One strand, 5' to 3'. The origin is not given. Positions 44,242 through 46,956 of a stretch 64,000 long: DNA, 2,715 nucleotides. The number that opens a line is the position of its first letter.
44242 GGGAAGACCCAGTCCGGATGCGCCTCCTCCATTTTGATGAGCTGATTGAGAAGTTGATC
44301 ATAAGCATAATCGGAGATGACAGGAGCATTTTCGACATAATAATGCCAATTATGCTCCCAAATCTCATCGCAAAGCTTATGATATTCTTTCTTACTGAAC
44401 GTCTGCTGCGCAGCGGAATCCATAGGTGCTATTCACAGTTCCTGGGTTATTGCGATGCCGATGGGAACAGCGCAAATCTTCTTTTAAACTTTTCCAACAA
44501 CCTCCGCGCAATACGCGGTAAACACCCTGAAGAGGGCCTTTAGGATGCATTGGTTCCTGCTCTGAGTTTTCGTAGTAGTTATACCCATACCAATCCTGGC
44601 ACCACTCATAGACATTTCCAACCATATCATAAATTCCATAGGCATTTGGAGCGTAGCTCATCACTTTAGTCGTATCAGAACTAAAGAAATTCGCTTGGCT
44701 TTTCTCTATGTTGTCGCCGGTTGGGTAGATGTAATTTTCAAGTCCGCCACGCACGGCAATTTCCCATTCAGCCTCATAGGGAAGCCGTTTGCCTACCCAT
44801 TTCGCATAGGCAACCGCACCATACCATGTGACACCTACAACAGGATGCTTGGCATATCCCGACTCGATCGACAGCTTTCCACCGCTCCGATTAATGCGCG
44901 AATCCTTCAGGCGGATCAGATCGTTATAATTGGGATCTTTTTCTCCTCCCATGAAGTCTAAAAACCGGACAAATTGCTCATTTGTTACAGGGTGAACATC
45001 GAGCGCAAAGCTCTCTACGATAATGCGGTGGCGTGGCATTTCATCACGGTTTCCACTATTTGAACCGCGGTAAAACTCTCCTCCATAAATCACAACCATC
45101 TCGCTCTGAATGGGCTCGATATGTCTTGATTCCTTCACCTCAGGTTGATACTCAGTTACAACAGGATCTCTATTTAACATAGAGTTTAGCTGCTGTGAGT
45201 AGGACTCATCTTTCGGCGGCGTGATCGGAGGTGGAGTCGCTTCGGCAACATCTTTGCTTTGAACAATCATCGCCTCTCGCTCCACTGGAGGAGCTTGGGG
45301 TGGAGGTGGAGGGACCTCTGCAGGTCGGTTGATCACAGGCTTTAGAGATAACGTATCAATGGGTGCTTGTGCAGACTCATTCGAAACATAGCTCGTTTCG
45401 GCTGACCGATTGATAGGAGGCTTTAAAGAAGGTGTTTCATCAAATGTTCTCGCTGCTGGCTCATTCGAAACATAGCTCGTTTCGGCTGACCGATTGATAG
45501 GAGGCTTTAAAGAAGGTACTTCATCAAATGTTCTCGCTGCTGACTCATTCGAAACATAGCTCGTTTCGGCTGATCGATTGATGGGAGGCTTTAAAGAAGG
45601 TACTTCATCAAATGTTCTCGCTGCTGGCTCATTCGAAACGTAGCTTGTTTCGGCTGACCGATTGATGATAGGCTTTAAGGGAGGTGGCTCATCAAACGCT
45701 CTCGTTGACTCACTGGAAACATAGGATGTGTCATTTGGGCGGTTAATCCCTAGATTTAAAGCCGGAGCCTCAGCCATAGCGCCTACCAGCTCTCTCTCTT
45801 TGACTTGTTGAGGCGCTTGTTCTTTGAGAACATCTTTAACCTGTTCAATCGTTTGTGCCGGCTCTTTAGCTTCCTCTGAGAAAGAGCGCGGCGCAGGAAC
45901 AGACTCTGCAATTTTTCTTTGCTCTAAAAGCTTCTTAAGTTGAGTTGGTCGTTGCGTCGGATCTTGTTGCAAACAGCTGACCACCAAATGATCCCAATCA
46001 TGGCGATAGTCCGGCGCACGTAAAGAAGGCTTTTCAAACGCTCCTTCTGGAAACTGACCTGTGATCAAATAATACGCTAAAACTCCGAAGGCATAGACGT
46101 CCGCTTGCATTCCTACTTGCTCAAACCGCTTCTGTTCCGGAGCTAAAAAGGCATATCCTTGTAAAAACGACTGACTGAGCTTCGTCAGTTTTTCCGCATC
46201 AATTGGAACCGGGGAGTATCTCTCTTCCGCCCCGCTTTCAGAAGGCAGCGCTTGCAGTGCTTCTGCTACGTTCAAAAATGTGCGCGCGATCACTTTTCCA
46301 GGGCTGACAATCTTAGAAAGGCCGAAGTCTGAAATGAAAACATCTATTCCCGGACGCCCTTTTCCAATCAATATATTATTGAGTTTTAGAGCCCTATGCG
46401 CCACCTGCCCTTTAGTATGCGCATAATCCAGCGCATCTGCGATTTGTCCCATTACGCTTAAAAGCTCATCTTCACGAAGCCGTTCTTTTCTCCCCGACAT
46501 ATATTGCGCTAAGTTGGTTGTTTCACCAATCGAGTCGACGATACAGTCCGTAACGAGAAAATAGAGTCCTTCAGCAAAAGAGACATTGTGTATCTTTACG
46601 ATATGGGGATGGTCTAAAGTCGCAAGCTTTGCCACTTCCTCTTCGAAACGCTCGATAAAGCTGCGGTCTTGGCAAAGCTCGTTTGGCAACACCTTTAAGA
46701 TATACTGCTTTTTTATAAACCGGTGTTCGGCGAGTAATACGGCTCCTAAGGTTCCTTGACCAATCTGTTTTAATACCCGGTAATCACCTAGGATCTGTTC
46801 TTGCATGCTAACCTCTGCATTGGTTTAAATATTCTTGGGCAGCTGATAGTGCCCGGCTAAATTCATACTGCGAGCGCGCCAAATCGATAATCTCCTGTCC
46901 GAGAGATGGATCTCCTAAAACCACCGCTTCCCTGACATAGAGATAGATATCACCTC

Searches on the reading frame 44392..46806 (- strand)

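Call 67: search_protein_families(library=ncbifam, proteins=[window:44392-46806:-], max_evalue=0.00001)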
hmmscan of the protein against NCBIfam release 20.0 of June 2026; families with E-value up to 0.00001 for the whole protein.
window:44392-46806:- (804 aa): 15 families
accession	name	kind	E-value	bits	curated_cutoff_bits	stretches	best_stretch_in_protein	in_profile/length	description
NF033483.0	PknB_PASTA_kin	equivalog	5.6e-38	131.3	450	2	7-168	7-158/563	Stk1 family PASTA domain-containing Ser/Thr kinase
TIGR03440.2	egtB_TIGR03440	equivalog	7.8e-31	107.6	360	2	652-800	272-413/413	ergothioneine biosynthesis protein EgtB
NF047741.1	antiphage_MADS6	equivalog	5.7e-28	97.8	460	3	4-87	491-572/612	methylation-associated defense system protein kinase MAD6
TIGR03525.2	GldK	equivalog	2.6e-25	89.6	350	1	649-802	215-406/408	T9SS ring complex lipoprotein PorK/GldK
NF052427.1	StpK7MSMEG_1200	equivalog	6.1e-25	87.7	900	1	1-166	1-157/601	serine/threonine protein kinase StpK7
NF041186.1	SenA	equivalog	3.5e-20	72.7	420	1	561-801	161-382/382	selenoneine synthase SenA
NF033442.0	BREX_PglW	equivalog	4.7e-20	71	990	1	95-253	294-427/1391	BREX system serine/threonine kinase PglW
NF009651.0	PRK13184.1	equivalog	2.3e-16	58.9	839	1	7-253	2-230/932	serine/threonine-protein kinase PknD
TIGR03903.1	TOMM_kin_cyc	equivalog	3.4e-15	55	705.75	1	34-178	5-143/1267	TOMM system kinase/cyclase fusion protein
NF051459.1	pyoverdine_PvdO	equivalog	4.1e-15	55.6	500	1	568-802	34-279/280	dihydropyoverdine dehydrogenase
TIGR03524.1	GldJ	equivalog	1.1e-08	34.3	458.2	0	712-740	337-365/559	gliding motility lipoprotein GldJ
NF038150.1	lanthi_synth_IV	equivalog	1.6e-08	33.4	650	0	218-341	359-477/851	class IV lanthionine synthetase LanL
TIGR03530.1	GldJ_short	equivalog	6.7e-08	31.9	382.9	0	710-800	287-389/396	gliding motility lipoprotein GldJ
TIGR04344.1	ovoA_Nterm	equivalog_domain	6.2e-07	28.6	400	1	657-783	298-428/444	5-histidylcysteine sulfoxide synthase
TIGR02171.1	Fb_sc_TIGR02171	subfamily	3e-06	25.5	544.35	0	671-744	157-222/912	TIGR02171 family lipoprotein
